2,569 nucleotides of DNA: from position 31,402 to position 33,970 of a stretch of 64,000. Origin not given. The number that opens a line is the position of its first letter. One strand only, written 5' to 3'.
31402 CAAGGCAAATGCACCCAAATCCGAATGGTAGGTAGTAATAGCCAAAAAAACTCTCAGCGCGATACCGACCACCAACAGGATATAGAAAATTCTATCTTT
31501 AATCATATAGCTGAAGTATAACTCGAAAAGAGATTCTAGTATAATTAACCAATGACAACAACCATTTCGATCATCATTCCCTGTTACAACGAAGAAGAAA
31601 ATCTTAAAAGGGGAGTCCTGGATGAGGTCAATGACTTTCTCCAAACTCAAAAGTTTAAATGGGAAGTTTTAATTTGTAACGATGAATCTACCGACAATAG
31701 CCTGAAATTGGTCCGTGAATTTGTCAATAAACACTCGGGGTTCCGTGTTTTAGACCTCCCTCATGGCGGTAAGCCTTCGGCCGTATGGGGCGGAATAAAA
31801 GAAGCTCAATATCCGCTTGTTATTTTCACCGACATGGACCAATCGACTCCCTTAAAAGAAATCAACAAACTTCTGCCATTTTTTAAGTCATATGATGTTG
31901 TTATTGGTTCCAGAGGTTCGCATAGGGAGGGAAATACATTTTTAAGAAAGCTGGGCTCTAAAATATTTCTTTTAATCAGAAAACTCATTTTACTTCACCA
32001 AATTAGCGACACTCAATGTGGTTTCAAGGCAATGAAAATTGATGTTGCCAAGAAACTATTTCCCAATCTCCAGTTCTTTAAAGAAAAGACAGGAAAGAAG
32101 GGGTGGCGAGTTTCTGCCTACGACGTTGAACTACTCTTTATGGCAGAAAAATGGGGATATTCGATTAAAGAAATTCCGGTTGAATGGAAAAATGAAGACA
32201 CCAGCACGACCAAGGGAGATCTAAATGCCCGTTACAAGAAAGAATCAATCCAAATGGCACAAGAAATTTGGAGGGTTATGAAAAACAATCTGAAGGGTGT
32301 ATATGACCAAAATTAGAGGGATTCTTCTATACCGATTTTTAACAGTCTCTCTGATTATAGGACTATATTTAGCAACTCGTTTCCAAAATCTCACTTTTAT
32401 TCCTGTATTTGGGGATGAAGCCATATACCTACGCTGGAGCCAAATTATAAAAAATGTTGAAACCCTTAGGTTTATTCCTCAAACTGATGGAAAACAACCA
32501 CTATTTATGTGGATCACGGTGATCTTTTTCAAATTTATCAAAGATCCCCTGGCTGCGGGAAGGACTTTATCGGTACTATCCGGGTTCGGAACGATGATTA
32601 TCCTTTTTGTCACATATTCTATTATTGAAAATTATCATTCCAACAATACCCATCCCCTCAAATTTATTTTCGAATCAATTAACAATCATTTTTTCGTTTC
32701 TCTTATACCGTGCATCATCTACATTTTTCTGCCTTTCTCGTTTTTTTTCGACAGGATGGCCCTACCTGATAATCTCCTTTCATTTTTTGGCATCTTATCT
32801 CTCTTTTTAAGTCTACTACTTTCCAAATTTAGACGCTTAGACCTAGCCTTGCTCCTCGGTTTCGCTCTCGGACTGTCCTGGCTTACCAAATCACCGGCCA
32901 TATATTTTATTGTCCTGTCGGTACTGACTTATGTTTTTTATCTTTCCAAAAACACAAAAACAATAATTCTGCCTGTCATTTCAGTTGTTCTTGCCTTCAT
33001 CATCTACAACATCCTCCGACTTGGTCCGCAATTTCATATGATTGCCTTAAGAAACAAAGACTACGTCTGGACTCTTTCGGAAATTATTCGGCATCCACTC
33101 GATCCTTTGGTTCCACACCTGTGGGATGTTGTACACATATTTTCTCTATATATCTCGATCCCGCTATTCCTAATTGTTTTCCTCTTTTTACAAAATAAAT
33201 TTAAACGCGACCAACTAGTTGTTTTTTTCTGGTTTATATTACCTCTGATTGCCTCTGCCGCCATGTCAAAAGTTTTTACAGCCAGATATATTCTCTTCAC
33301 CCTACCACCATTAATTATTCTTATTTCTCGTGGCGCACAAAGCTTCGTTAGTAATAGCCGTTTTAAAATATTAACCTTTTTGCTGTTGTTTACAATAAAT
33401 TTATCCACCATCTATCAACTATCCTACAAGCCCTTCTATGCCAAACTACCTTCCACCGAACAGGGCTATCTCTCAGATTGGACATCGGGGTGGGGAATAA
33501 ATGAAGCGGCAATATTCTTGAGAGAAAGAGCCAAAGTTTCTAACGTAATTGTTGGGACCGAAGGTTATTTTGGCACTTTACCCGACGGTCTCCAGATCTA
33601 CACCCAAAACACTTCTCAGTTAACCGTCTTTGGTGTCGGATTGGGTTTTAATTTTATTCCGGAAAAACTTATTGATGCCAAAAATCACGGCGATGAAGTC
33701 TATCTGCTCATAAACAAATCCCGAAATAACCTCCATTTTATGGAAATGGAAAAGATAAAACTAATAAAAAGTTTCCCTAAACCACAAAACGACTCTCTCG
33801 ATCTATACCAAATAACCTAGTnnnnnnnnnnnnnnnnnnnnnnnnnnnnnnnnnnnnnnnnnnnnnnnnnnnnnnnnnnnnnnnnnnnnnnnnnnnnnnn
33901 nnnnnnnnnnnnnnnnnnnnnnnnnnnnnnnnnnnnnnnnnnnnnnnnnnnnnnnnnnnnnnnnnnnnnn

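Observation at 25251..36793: Tandem duplication of a four-gene cassette: DPM1-like GT2, two ArnT-like, and one YfhO-like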

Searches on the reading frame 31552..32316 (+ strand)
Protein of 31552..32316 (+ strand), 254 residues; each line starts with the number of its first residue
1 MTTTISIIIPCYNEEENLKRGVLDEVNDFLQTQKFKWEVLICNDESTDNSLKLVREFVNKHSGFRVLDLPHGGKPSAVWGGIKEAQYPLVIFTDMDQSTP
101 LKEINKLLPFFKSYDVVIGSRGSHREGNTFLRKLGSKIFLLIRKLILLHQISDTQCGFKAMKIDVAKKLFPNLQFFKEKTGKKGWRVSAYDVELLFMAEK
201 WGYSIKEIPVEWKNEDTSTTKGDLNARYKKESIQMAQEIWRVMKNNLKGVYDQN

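Call 4: search_protein_families(library=pfam, proteins=[window:31552-32316:+], max_evalue=0.01)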
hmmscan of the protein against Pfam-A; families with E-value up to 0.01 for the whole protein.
window:31552-32316:+ (254 aa): 4 families
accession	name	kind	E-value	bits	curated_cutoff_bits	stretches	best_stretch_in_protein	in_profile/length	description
PF00535.33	Glycos_transf_2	-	1e-24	87.8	23.3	1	6-170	1-168/168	Glycosyl transferase family 2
PF13641.12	Glyco_tranf_2_3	-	3.8e-05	24.2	27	1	5-134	3-135/230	Glycosyltransferase like family 2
PF10111.15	Glyco_tranf_2_2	-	0.003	17.5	27.3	1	6-109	1-104/276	Glycosyltransferase like family 2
PF13733.12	Glyco_transf_7N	-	0.0071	16.4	27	0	4-47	48-90/134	N-terminal region of glycosyl transferase group 7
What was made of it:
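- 31552..32316 (+): GT2-B. A 254-aa polyprenyl-phosphate-sugar synthase-like GT2 with no TM segment. It is the conserved head of module B. PF00535 E 1e-24 (call 4).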

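Call 9: search_protein_families(library=ncbifam, proteins=[window:31552-32316:+], max_evalue=0.01)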
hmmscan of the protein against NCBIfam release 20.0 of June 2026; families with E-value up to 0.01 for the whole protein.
window:31552-32316:+ (254 aa): 17 families
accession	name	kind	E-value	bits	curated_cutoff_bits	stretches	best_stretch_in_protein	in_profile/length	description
NF041391.1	DPhHxTase_Halo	equivalog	3.5e-15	55.6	375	1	11-223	3-194/213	dolichyl-phosphate hexose transferase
NF047588.1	GlcsyltransPgfSStrep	equivalog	5.2e-15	55.4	500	1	5-163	3-161/308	glycosyltransferase PgfS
NF007986.1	PRK10714.1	equivalog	1.4e-13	50.6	529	1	4-165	7-168/316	undecaprenyl-phosphate 4-deoxy-4-formamido-L-arabinose transferase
TIGR03937.1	PgaC_IcaA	equivalog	1.8e-12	46.9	422.3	1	3-97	45-136/407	poly-beta-1,6-N-acetyl-D-glucosamine synthase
NF007482.0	PRK10073.1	equivalog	3.5e-12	46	423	1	2-107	5-106/334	glycosyltransferase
NF038302.1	EPS_HpsE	equivalog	6.6e-12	45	300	1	5-115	3-115/307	hormogonium polysaccharide biosynthesis glycosyltransferase HpsE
TIGR04182.1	glyco_TIGR04182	equivalog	1.9e-11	43.9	325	1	5-244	2-219/293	S-layer glycoprotein N-glycosyltransferase AglJ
TIGR04283.1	glyco_like_mftF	equivalog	1.4e-08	34.6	182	1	5-115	1-101/221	TIGR04283 family arsenosugar biosynthesis glycosyltransferase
NF041875.1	EPS_EpsD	equivalog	3.5e-07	29.9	370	1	5-105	1-98/325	exopolysaccharide biosynthesis glycosyltransferase EpsD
NF047683.1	TeichurnBiosyTuaG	equivalog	8.5e-07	28.9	400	1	3-115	6-115/252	teichuronic acid biosynthesis protein TuaG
NF010496.0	PRK13915.1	equivalog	3.4e-06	26.4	262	1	3-100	31-130/307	glucosyl-3-phosphoglycerate synthase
NF053739.1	GlytfEpsEBac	equivalog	9.5e-06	24.8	450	1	5-62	3-56/265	glycosyltransferase EpsE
TIGR03111.1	glyc2_xrt_Gpos1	hypoth_equivalog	2.6e-05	23.2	363.95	1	4-144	50-189/439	TIGR03111 family XrtG-associated glycosyltransferase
TIGR04242.1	nodulat_NodC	equivalog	7.4e-05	21.9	550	1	4-114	49-159/395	chitooligosaccharide synthase NodC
NF038299.1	EPS_HpsN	equivalog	9.2e-05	21.6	425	1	4-98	2-93/317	hormogonium polysaccharide biosynthesis glycosyltransferase HpsN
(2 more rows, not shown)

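Call 20: search_solved_structures(query=window:31552-32316:+, max_evalue=0.001)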
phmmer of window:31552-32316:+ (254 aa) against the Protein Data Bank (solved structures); distinct sequences matched with E-value up to 0.001: 16.
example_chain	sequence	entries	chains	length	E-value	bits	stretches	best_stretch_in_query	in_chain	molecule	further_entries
5ekp_C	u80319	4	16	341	3e-14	56.4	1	2-203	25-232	Uncharacterized glycosyltransferase sll0501 | Glycosyltransferase sll0501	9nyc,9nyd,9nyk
5eke_A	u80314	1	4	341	3e-14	56.4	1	2-203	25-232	Uncharacterized glycosyltransferase sll0501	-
9nye_A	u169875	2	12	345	3.1e-14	56.3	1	2-203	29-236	Glycosyltransferase sll0501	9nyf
5mlz_A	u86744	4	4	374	1.4e-13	54.2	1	4-169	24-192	Dolichol monophosphate mannose synthase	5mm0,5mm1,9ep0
9bhc_C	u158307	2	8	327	4.4e-10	42.7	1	5-161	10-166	Undecaprenyl-phosphate 4-deoxy-4-formamido-L-arabinose transferase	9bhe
8vxh_A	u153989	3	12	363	5.7e-10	42.4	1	5-161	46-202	Undecaprenyl-phosphate 4-deoxy-4-formamido-L-arabinose transferase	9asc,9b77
9hwj_A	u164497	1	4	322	8e-10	41.9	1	4-159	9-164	Undecaprenyl-phosphate 4-deoxy-4-formamido-L-arabinose transferase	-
5hea_A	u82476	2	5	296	7.2e-07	32.2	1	4-98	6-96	Putative glycosyltransferase (GalT1)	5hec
2z87_A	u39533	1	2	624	7.5e-07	32.2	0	4-77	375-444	Chondroitin synthase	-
2z86_A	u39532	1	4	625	7.5e-07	32.2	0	4-77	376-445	Chondroitin synthase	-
5tze_C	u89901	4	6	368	3.2e-05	26.8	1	5-111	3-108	Glycosyl transferase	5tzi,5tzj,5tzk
5tz8_A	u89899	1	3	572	8.2e-05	25.5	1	5-111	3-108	Glycosyl transferase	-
3l7m_A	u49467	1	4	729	0.00025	23.9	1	5-118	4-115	Teichoic acid biosynthesis protein F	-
3l7j_A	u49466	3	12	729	0.00027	23.8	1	5-118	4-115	Teichoic acid biosynthesis protein F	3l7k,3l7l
3l7i_A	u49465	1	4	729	0.00027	23.8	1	5-118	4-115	Teichoic acid biosynthesis protein F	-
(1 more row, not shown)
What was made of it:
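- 31552..32316 (+): Best solved relatives are GtrB (56 bits), DPMS and ArnC (call 20).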

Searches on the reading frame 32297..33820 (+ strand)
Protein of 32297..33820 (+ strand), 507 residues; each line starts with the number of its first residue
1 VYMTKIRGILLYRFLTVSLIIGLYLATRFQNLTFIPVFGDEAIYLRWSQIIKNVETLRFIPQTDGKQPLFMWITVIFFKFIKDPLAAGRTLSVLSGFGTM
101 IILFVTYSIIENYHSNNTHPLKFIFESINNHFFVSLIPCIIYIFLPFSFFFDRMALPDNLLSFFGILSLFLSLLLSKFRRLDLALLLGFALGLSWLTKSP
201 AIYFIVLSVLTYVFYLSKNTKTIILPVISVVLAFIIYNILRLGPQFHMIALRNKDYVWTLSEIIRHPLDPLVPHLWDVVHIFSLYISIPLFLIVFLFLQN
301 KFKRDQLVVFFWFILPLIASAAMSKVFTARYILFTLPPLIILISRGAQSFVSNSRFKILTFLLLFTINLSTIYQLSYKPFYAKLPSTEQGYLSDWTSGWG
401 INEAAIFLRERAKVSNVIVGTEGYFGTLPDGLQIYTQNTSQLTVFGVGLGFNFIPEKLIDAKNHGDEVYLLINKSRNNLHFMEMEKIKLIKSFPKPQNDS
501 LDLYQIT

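Call 4: search_protein_families(library=pfam, proteins=[window:32297-33820:+], max_evalue=0.01)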
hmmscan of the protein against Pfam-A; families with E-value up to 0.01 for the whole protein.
window:32297-33820:+ (507 aa): 1 family
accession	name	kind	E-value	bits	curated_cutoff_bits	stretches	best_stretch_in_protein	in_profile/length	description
PF13231.12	PMT_2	-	0.00097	19.8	26.1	1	134-235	51-152/160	Dolichyl-phosphate-mannose-protein mannosyltransferase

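Call 9: search_protein_families(library=ncbifam, proteins=[window:32297-33820:+], max_evalue=0.01)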
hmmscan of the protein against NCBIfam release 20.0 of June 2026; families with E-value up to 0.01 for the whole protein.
window:32297-33820:+ (507 aa): 0 families

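Call 29: search_solved_structures(query=A2, max_evalue=1)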
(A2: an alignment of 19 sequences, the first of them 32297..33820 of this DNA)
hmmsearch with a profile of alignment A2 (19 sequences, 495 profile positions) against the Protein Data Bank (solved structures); distinct sequences matched with E-value up to 1: 0.

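Call 32: search_protein_families(library=pfam, proteins=[window:32297-33820:+], max_evalue=5)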
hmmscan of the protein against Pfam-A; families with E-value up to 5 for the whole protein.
window:32297-33820:+ (507 aa): 5 families
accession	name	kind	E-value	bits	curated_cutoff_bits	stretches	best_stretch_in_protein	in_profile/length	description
PF13231.12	PMT_2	-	0.00097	19.8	26.1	2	134-235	51-152/160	Dolichyl-phosphate-mannose-protein mannosyltransferase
PF16935.10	Hol_Tox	-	0.054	13.8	23.3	1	90-114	6-30/34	Putative Holin-like Toxin (Hol-Tox)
PF14897.12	EpsG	-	0.085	12.4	30.1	2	201-380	149-317/326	EpsG family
PF23997.1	DUF7315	-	0.26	12.2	27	1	274-357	8-88/102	Domain of unknown function (DUF7315)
PF04418.17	DUF543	-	1.4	9.3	24.1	1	167-195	39-67/75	Domain of unknown function (DUF543)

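Call 41: find_homologous_proteins(query=window:32297-33820:+, max_evalue=0.00001)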
Query window:32297-33820:+ (507 aa): 2431 proteins with E <= 0.00001 among 8000 candidates; the best 120 are listed.
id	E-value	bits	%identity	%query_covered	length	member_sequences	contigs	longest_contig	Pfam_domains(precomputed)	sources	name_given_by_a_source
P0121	0.0e+0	1103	100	100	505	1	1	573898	-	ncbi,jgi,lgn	ncbi:MAG: hypothetical protein WC841_01450 [Candidatus Shapirobacteria bacterium]|jgi:hypothetical p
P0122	1.4e-250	851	75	99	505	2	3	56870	-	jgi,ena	-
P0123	2.9e-249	846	75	99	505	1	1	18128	-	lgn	-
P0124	1.4e-190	653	62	96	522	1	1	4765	-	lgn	-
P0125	1.2e-189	650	60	95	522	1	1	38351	-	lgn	-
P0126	4.7e-187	641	61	99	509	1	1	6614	PF13231.13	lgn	-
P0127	9.0e-187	640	61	96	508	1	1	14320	PF13231.13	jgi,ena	-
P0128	2.6e-186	639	61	96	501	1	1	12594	-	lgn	-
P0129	1.6e-185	636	62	98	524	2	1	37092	PF13231.13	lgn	-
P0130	2.2e-185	636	61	97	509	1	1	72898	PF13231.13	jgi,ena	-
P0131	6.8e-185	634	59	99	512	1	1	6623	PF13231.13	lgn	-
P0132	2.1e-184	632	59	96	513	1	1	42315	PF13231.13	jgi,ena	-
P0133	3.1e-184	632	59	98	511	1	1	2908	-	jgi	jgi:4-amino-4-deoxy-L-arabinose transferase-like glycosyltransferase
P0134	4.4e-184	631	61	97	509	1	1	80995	PF13231.13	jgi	jgi:4-amino-4-deoxy-L-arabinose transferase-like glycosyltransferase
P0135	5.4e-184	631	60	97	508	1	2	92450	-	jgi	jgi:4-amino-4-deoxy-L-arabinose transferase-like glycosyltransferase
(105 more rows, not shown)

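Call 46: predict_structure(alignment_id=A4)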
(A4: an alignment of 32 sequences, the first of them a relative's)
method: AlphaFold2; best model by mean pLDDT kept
length: 505 residues; sequences in the alignment: 32
mean_pLDDT: 83.1   pTM: 0.86
mean pLDDT of the five models: 83.1, 77.9, 77.4, 74.8, 73.0
residues with pLDDT >= 90: 206; 70-90: 209; 50-70: 73; < 50: 17
segments of 3 or more residues with pLDDT < 50: 53-63
pLDDT, mean of each block of 10 residues (from residue 1): 73 93 89 69 80 48 69 90 91 97 96 94 96 92 87 89 97 95 97 86 94 81 95 80 55 76 86 85 75 70 90 90 77 90 79 68 76 71 56 62 93 92 68 88 80 91 94 86 93 82 94
secondary structure, 60 per line:
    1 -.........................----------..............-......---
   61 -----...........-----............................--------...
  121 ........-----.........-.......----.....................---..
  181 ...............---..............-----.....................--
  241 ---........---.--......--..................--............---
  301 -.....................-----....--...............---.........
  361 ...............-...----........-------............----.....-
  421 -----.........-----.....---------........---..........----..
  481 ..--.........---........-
elements in order: H2-26 H37-50 H52-57 H66-76 H82-109 H118-128 H134-142 H144-150 H155-175 H179-195 H199-212 H218-238 H244-251 H258-263 H266-283 H286-297 H302-321 H328-331 H334-348 H352-375 H384-391 H399-410 E415-419 H426-434 E440-444 H454-461 E465-471 H479-482 E485-493 E497-504

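Call 49: fold_search(model_id=the predicted structure, library=pdb)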
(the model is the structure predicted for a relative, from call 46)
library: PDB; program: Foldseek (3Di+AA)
matches with E <= 10: 486; with E <= 0.001: 20
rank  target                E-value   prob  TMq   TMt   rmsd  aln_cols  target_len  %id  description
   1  5ezm                  6.9e-08  1.00  0.54  0.52  10.3       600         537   13  Crystal Structure of ArnT from Cupriavidus metallidurans in the apo state (released 2016-02-17)
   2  5f15                  1.3e-07  1.00  0.58  0.55  11.7       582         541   13  Crystal Structure of ArnT from Cupriavidus metallidurans bound to Undecaprenyl phosphate (released 2016-02-17)
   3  8b6l_I                2.1e-07  1.00  0.51  0.39  13.4       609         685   14  Subtomogram average of the human Sec61-TRAP-OSTA-translocon (released 2022-12-07)
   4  7oci_F                3.6e-07  1.00  0.57  0.47   9.9       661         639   11  Cryo-EM structure of yeast Ost6p containing oligosaccharyltransferase complex (released 2022-02-16)
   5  8age_A                5.9e-07  1.00  0.55  0.44   9.7       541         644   14  Structure of yeast oligosaccharylransferase complex with acceptor peptide bound (released 2022-12-07)
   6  8agc_A                6.5e-07  1.00  0.50  0.38  12.4       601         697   12  Structure of yeast oligosaccharylransferase complex with lipid-linked oligosaccharide and non-acceptor peptide bound (released 2022-12-07)
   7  6s7o_A                1.1e-06  1.00  0.52  0.41  11.8       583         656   13  Cryo-EM structure of human oligosaccharyltransferase complex OST-A (released 2019-12-18)
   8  6ezn_F                2.4e-06  1.00  0.54  0.43  10.6       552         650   13  Cryo-EM structure of the yeast oligosaccharyltransferase (OST) complex (released 2018-01-17)
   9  8pn9_A                2.9e-06  1.00  0.54  0.43  11.7       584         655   12  Structure of human oligosaccharyltransferase OST-A complex bound to NGI-1 (released 2024-05-08)
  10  9s6t_A                4.1e-06  1.00  0.60  0.63   6.2       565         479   11  Ternary cryo-EM structure of chicken ALG12 with Dol25-PP-GlcNAc2Man7, Dol25-P-Man, and Fab (released 2026-03-18)
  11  8agb_A                4.3e-06  1.00  0.57  0.47  10.0       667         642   12  Structure of yeast oligosaccharylransferase complex with lipid-linked oligosaccharide bound (released 2022-12-07)
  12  6s7t_A                5.0e-06  1.00  0.53  0.40  11.3       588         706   11  Cryo-EM structure of human oligosaccharyltransferase complex OST-B (released 2019-12-18)
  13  6ftg_5                5.8e-06  1.00  0.53  0.44  12.1       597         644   14  Subtomogram average of OST-containing ribosome-translocon complexes from canine rough microsomal membranes (released 2018-03-21)
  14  9s6u_A                1.0e-05  1.00  0.45  0.42   9.8       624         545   12  Ternary cryo-EM structure of human ALG9 with Dol25-PP-GlcNAc2Man8, Dol25-P-Man and Fab (released 2026-03-18)
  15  9s6s_A                3.0e-05  1.00  0.42  0.39   9.7       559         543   11  Ternary cryo-EM structure of human ALG9 with Dol25-PP-GlcNAc2Man6, Dol25-P-Man and Fab (released 2026-03-18)
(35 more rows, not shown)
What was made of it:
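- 32303..33820 (+): GT-C of the '32297 type' (ArnT-like fold). The conserved partner of GT2-B. The Foldseek top hit is ArnT 5ezm/5f15 (E 7e-8), followed by STT3, ALG12, PglB and AftB (calls 46, 49).
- On GT-C fold glycosyltransferases: 32297 model: pLDDT 83; ArnT E 7e-8 (calls 46, 49).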
